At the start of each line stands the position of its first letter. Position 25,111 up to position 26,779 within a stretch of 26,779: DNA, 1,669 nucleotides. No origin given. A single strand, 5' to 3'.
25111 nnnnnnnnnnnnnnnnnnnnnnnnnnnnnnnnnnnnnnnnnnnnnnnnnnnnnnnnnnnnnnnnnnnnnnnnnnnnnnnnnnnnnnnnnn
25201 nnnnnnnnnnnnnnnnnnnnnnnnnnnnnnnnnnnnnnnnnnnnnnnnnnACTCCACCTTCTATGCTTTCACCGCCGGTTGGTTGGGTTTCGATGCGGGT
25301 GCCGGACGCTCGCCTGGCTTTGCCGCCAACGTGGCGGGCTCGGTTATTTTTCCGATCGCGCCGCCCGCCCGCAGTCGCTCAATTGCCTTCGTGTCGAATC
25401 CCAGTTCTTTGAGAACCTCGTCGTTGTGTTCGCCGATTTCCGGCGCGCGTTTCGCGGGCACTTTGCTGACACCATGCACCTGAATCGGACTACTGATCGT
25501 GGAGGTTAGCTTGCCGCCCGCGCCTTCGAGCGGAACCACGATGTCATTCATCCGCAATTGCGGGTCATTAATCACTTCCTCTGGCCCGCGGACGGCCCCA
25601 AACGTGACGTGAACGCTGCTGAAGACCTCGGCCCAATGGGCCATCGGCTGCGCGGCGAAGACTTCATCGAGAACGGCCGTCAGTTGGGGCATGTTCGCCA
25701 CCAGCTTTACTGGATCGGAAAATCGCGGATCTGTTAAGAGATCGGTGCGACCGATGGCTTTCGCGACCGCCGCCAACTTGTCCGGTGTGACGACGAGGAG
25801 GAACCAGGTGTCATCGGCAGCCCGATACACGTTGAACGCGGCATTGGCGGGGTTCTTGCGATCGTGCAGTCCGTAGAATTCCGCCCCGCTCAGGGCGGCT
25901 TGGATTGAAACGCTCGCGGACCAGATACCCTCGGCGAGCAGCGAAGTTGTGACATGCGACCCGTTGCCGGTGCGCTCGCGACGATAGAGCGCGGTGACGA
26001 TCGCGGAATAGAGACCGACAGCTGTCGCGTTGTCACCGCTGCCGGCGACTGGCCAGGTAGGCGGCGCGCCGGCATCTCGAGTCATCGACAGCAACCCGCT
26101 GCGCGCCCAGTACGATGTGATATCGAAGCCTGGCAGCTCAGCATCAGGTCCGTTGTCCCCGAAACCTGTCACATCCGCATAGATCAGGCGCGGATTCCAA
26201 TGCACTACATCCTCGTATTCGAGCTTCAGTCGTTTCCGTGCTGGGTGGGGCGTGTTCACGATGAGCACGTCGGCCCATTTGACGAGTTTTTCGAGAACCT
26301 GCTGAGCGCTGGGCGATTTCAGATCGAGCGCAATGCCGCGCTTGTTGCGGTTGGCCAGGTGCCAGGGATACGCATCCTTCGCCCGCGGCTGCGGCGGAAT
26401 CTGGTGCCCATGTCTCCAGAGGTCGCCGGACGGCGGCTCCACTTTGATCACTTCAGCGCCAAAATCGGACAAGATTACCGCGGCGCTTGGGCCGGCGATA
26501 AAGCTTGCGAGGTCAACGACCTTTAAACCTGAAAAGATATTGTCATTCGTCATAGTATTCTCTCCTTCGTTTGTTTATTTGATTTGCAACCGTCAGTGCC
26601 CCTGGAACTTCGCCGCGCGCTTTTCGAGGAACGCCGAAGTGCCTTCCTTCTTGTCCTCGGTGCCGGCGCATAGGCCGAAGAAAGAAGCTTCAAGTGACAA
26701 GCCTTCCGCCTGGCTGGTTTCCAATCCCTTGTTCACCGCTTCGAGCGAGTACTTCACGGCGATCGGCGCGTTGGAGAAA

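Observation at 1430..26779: Candidate self-provisioning module: acyl-CoA detox and respiration genes packaged with only the entry steps of their cofactor pathways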

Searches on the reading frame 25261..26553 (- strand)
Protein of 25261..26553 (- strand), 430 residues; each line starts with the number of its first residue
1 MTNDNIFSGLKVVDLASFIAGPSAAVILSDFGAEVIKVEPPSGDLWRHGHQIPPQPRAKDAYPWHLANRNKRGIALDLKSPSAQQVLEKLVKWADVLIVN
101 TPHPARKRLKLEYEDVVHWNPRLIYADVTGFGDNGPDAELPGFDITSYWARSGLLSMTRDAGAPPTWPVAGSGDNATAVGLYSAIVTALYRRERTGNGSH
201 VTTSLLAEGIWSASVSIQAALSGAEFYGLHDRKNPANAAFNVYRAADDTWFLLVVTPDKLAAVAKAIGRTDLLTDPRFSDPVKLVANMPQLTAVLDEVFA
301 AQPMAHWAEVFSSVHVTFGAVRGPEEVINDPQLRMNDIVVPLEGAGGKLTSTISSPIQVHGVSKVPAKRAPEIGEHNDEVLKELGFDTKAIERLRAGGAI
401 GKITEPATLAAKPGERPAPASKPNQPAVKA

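Call 5: search_protein_families(library=pfam, proteins=[window:25261-26553:-])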
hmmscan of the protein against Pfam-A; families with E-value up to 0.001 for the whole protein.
window:25261-26553:- (430 aa): 1 family
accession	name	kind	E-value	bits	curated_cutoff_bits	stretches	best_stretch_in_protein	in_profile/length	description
PF02515.22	CoA_transf_3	-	5e-98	329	23.3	1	8-377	2-366/366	CoA-transferase family III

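Call 6: search_protein_families(library=ncbifam, proteins=[window:25261-26553:-])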
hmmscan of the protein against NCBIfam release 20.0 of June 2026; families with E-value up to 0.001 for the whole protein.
window:25261-26553:- (430 aa): 7 families
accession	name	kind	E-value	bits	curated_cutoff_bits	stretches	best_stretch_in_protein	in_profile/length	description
NF003809.0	PRK05398.1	subfamily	3.3e-56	190.6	442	2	7-205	5-200/416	formyl-CoA transferase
TIGR03253.1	oxalate_frc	equivalog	1.1e-54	185.7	504.2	2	7-205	4-199/416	formyl-CoA transferase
NF052585.1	SucGlutTfsCaiB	equivalog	1.1e-51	175.7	750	1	4-385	5-389/394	succinate--glutarate CoA-transferase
NF041294.1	Scnl_mescCoAtase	equivalog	2e-45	155.6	700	1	8-382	5-381/381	succinyl-CoA:mesaconate CoA-transferase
NF008511.0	PRK11430.1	equivalog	3.8e-45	154.6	522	1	6-383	9-378/381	CoA:oxalate CoA-transferase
NF002914.1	PRK03525.1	equivalog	8.5e-27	94.1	413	1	7-400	10-397/400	L-carnitine CoA-transferase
TIGR04253.1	mesacon_CoA_iso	equivalog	3.8e-21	75.5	725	1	6-395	2-395/403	2-methylfumaryl-CoA isomerase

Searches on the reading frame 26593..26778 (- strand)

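Call 84: search_protein_families(library=pfam, proteins=[window:26593-26778:-], max_evalue=0.001)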
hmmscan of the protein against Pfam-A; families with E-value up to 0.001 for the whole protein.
window:26593-26778:- (61 aa): 1 family
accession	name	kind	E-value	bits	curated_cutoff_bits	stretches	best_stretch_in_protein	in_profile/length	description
PF00378.25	ECH_1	-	7.7e-06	25.9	27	1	3-60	193-250/251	Enoyl-CoA hydratase/isomerase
